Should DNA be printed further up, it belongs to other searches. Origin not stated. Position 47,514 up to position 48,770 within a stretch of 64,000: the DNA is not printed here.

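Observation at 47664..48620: ArsC (LMW-PTPase-type arsenate reductase)-NUDIX hydrolase fusion gene, divergent from a Pho-box-bearing porin promoter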

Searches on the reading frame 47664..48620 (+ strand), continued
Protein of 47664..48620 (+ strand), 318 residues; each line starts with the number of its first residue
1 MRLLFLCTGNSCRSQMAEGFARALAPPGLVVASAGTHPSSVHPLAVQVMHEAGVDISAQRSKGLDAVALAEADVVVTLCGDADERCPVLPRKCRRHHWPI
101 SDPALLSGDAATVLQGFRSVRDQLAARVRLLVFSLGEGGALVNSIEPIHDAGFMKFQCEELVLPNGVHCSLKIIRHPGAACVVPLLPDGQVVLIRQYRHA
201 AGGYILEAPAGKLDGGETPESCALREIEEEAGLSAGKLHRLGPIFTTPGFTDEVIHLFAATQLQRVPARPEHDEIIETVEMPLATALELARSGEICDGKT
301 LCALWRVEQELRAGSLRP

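Call 56: search_protein_families(library=pfam, proteins=[P0140, P0211, P0216, P0030, P0135, P0134, P0146, P0037, P0149, P0237], max_evalue=0.001)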
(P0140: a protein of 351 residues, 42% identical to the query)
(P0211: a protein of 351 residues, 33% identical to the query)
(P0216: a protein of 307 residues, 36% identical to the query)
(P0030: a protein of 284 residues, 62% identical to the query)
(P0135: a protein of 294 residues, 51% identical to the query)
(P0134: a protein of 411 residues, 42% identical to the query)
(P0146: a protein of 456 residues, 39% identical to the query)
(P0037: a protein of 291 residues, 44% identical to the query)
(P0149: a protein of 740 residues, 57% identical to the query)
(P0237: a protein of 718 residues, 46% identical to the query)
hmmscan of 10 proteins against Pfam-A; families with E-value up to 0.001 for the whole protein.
P0140 (351 aa): 2 families
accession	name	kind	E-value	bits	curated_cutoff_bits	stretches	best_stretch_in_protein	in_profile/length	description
PF01451.26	LMWPc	-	3.7e-20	73.1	23.2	1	7-139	1-143/144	Low molecular weight phosphotyrosine protein phosphatase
PF00293.34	NUDIX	-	2.6e-12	47.3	21.1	1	199-298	2-102/134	NUDIX domain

P0211 (351 aa): 2 families
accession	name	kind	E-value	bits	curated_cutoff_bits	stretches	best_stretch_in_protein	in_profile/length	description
PF00293.34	NUDIX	-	9.6e-36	123.2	21.1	2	35-153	5-128/134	NUDIX domain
PF14815.12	NUDIX_4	-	7.6e-08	32.6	35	1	41-97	6-59/113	NUDIX domain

P0216 (307 aa): 2 families
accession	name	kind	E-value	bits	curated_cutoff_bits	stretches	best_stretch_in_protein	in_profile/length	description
PF00293.34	NUDIX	-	1.7e-33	115.9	21.1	2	4-121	5-132/134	NUDIX domain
PF14815.12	NUDIX_4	-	2e-23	82.8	35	1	6-121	2-112/113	NUDIX domain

P0030 (284 aa): 1 family
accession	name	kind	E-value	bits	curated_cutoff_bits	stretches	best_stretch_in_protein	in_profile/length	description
PF00293.34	NUDIX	-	1.9e-16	60.7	21.1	1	140-260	3-127/134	NUDIX domain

P0135 (294 aa): 1 family
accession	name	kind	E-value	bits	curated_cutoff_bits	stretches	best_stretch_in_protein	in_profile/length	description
PF00293.34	NUDIX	-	8.8e-18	65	21.1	1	150-268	4-127/134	NUDIX domain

P0134 (411 aa): 2 families
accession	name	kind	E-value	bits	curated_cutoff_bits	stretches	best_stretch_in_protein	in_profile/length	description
PF01451.26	LMWPc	-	1.7e-35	122.8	23.2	2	120-245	1-142/144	Low molecular weight phosphotyrosine protein phosphatase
PF01022.26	HTH_5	-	0.00089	19.5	22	0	20-64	2-46/47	Bacterial regulatory protein, arsR family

P0146 (456 aa): 5 families
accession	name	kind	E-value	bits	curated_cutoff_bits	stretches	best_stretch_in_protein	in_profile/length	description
PF01451.26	LMWPc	-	4.4e-44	150.6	23.2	3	27-158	1-144/144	Low molecular weight phosphotyrosine protein phosphatase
PF12595.13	iRhom1-2_N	-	8.4e-05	22.6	25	0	27-95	91-161/189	Inactive rhomboid proteins 1/2, N-terminal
PF02597.26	ThiS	-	0.00015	22.6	22.5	0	293-330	17-54/76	ThiS family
PF08495.15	FIST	-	0.00023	21.6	23.2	0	28-75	4-52/189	FIST N domain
PF13458.12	Peripla_BP_6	-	0.00084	19.5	31.7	0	318-394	110-183/343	Periplasmic binding protein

P0037 (291 aa): 1 family
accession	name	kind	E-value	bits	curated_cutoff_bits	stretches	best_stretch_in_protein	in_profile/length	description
PF00293.34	NUDIX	-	1.4e-16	61.2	21.1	1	147-261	2-118/134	NUDIX domain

P0149 (740 aa): 8 families
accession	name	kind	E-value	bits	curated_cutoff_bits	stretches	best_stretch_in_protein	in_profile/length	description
PF02518.31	HATPase_c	-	3.7e-30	105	26.4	1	480-596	1-109/111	Histidine kinase-, DNA gyrase B-, and HSP90-like ATPase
PF01451.26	LMWPc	-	3.5e-23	82.8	23.2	1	606-735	1-144/144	Low molecular weight phosphotyrosine protein phosphatase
PF00512.31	HisKA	-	1.5e-21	76.6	26.9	1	368-434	2-66/66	His Kinase A (phospho-acceptor) domain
PF16736.11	sCache_like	-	1.1e-12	48.8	27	1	39-152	2-114/117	Single Cache-like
PF00989.32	PAS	-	1e-08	35.6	22.6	1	255-358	6-113/113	PAS fold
PF13426.13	PAS_9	-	4.2e-07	30.6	27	1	261-360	2-103/103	PAS domain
PF00672.30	HAMP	-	3.6e-05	24.4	25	1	189-239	3-52/53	HAMP domain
PF12860.13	PAS_7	-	7.4e-05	23.3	27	1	259-363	4-112/115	PAS fold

P0237 (718 aa): 4 families
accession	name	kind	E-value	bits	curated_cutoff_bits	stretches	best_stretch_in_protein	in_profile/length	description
PF01676.23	Metalloenzyme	-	1.4e-67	228.3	24.3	1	15-528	2-250/252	Metalloenzyme superfamily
PF06415.18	iPGM_N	-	3.8e-60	203.5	27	1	93-316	1-216/217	BPG-independent PGAM N-terminus (iPGM_N)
PF00293.34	NUDIX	-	1.4e-20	74.1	21.1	1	581-702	4-129/134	NUDIX domain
PF01663.27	Phosphodiest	-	0.00011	22.4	23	1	397-482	157-237/342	Type I phosphodiesterase / nucleotide pyrophosphatase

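Call 58: find_homologous_proteins(query=P0140, max_evalue=1e-20)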
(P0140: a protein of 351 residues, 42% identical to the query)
Query P0140 (351 aa): 5922 proteins with E <= 1e-20 among 8000 candidates; the best 120 are listed.
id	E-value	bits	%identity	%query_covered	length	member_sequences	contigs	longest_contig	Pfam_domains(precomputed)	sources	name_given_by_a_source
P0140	2.0e-230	782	100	100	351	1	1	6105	PF01451.28,PF00293.35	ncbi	-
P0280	1.3e-123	431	57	99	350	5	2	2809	PF01451.28,PF00293.35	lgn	-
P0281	1.4e-120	421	57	99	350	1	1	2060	PF01451.28,PF00293.35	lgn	-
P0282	2.1e-120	420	58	93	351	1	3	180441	PF01451.28,PF00293.35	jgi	jgi:ADP-ribose pyrophosphatase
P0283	3.5e-119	416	56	99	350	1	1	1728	PF01451.28,PF00293.35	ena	-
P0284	1.3e-116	408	56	96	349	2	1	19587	PF01451.28,PF00293.35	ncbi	-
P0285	2.9e-108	380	51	97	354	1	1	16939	PF01451.28,PF00293.35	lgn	-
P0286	1.1e-106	375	55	93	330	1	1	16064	PF01451.28,PF00293.35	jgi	jgi:ADP-ribose pyrophosphatase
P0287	6.0e-103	363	54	93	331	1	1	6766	PF01451.28,PF00293.35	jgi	jgi:ADP-ribose pyrophosphatase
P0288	8.5e-102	359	50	97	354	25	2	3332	PF01451.28,PF00293.35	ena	-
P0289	6.5e-100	353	51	98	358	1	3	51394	PF01451.28,PF00293.35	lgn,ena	-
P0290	4.1e-97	344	50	97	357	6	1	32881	PF01451.28,PF00293.35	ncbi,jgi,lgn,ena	-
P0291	1.3e-94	335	51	97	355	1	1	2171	PF01451.28,PF00293.35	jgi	-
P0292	1.7e-94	335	47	99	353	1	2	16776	PF01451.28,PF00293.35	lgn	-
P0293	2.0e-94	335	57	78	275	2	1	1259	PF00293.35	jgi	jgi:ADP-ribose pyrophosphatase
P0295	1.1e-87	313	46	98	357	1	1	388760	PF01451.28,PF00293.35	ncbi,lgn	-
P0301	3.3e-73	265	42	99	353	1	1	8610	PF01451.28,PF00293.35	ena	-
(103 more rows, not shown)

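Call 60: find_encoding_contigs(protein=P0295, flank=8000, max_places=2)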
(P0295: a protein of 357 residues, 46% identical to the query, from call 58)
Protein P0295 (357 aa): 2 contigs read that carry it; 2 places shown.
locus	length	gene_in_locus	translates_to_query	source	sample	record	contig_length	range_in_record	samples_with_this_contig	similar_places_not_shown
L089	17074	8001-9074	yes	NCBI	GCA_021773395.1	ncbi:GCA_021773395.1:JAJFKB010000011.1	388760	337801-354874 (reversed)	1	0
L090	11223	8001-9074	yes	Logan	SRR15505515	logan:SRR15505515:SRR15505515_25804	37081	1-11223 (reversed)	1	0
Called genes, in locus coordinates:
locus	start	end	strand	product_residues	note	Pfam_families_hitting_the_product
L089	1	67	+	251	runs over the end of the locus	PF01618:MotA_ExbB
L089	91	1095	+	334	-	PF13677:MotB_plug, PF00691:OmpA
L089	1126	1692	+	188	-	PF07238:PilZ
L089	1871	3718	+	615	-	PF00664:ABC_membrane, PF00005:ABC_tran, PF02463:SMC_N (weak)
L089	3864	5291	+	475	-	PF00294:PfkB, PF08543:Phos_pyr_kin, PF01467:CTP_transf_like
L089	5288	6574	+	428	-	PF04413:Glycos_transf_N, PF00534:Glycos_transf_1 (weak)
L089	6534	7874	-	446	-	PF02321:OEP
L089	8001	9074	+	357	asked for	PF01451:LMWPc, PF00293:NUDIX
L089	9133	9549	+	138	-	PF06853:DUF1249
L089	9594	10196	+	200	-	PF05728:UPF0227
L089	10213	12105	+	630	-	PF02518:HATPase_c, PF00204:DNA_gyraseB, PF01751:Toprim, PF00986:DNA_gyraseB_C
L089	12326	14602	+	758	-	PF00521:DNA_topoisoIV, PF03989:DNA_gyraseA_C (faint)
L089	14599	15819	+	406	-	PF01842:ACT (faint), PF13740:ACT_6, PF21086:ACT_PSP_2, PF00702:Hydrolase, PF12710:HAD, PF08282:Hydrolase_3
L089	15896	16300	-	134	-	PF01741:MscL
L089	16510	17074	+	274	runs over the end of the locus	PF05552:MS_channel_1st_1 (weak), PF21088:MS_channel_1st (weak), PF00924:MS_channel_2nd, PF21082:MS_channel_3rd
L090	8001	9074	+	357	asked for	PF01451:LMWPc, PF00293:NUDIX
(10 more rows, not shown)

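Call 61: find_encoding_contigs(protein=P0282, flank=8000, max_places=2)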
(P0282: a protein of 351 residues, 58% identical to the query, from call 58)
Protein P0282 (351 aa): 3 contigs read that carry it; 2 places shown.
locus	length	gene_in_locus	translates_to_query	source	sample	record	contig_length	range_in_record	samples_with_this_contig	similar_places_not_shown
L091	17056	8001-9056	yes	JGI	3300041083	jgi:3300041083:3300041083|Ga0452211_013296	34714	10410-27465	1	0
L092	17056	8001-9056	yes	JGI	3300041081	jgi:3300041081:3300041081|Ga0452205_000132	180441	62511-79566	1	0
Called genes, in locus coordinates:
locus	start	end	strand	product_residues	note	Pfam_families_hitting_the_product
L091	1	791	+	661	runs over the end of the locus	PF13439:Glyco_transf_4, PF13579:Glyco_trans_4_4 (faint), PF00534:Glycos_transf_1, PF13692:Glyco_trans_1_4, PF05050:Methyltransf_21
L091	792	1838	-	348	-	PF13439:Glyco_transf_4, PF00534:Glycos_transf_1, PF13692:Glyco_trans_1_4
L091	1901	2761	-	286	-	PF03279:Lip_A_acyltrans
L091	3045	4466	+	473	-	PF00294:PfkB, PF08543:Phos_pyr_kin (weak), PF01467:CTP_transf_like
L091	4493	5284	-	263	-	PF00248:Aldo_ket_red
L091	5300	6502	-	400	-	PF01266:DAO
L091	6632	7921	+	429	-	PF04413:Glycos_transf_N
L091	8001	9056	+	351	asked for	PF01451:LMWPc, PF00293:NUDIX (weak)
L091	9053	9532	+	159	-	PF06853:DUF1249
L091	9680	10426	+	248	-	PF00149:Metallophos, PF12850:Metallophos_2 (weak)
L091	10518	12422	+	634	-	PF02518:HATPase_c, PF00204:DNA_gyraseB, PF01751:Toprim, PF00986:DNA_gyraseB_C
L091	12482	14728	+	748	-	PF00521:DNA_topoisoIV, PF03989:DNA_gyraseA_C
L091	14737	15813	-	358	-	PF10144:SMP_2 (faint)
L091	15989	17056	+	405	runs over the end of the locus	PF01842:ACT (weak), PF13740:ACT_6, PF21086:ACT_PSP_2 (faint), PF00702:Hydrolase, PF06888:Put_Phosphatase (faint), PF12710:HAD, PF08282:Hydrolase_3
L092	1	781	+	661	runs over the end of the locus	PF13439:Glyco_transf_4 (weak), PF00534:Glycos_transf_1, PF13692:Glyco_trans_1_4, PF05050:Methyltransf_21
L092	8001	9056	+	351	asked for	PF01451:LMWPc, PF00293:NUDIX (weak)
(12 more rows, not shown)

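Call 62: find_encoding_contigs(protein=P0290, flank=8000, max_places=2)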
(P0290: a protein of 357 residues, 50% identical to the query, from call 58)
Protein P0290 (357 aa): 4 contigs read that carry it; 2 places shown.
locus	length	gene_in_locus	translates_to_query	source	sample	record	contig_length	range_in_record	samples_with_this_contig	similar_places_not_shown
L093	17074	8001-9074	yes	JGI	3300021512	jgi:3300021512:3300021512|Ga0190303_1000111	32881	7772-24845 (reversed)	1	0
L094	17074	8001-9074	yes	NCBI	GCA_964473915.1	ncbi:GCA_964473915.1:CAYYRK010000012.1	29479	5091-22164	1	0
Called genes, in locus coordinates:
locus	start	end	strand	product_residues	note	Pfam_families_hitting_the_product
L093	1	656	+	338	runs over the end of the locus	PF13677:MotB_plug, PF00691:OmpA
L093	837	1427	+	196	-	PF07238:PilZ (weak)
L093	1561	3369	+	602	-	PF00664:ABC_membrane, PF00005:ABC_tran, PF02463:SMC_N (weak)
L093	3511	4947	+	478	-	PF00294:PfkB, PF08543:Phos_pyr_kin, PF01467:CTP_transf_like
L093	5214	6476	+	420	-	PF04413:Glycos_transf_N, PF00534:Glycos_transf_1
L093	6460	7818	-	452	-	PF02321:OEP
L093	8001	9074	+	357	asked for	PF01451:LMWPc, PF00293:NUDIX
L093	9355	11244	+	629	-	PF02518:HATPase_c, PF00204:DNA_gyraseB, PF01751:Toprim, PF00986:DNA_gyraseB_C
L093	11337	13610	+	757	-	PF00521:DNA_topoisoIV, PF03989:DNA_gyraseA_C (faint)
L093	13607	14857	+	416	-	PF01842:ACT (faint), PF13740:ACT_6, PF21086:ACT_PSP_2 (weak), PF00702:Hydrolase, PF06888:Put_Phosphatase (faint), PF12710:HAD, PF13419:HAD_2 (faint), PF08282:Hydrolase_3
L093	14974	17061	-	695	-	PF00072:Response_reg (weak), PF13426:PAS_9 (faint), PF00989:PAS (faint), PF00990:GGDEF, PF00563:EAL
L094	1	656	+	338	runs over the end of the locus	PF13677:MotB_plug, PF00691:OmpA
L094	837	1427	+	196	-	PF07238:PilZ (weak)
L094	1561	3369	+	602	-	PF00664:ABC_membrane, PF00005:ABC_tran, PF02463:SMC_N (weak)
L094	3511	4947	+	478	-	PF00294:PfkB, PF08543:Phos_pyr_kin, PF01467:CTP_transf_like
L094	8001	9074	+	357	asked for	PF01451:LMWPc, PF00293:NUDIX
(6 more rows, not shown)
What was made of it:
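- In family 2 it occupies the housekeeping nudF locus (calls 60-62).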
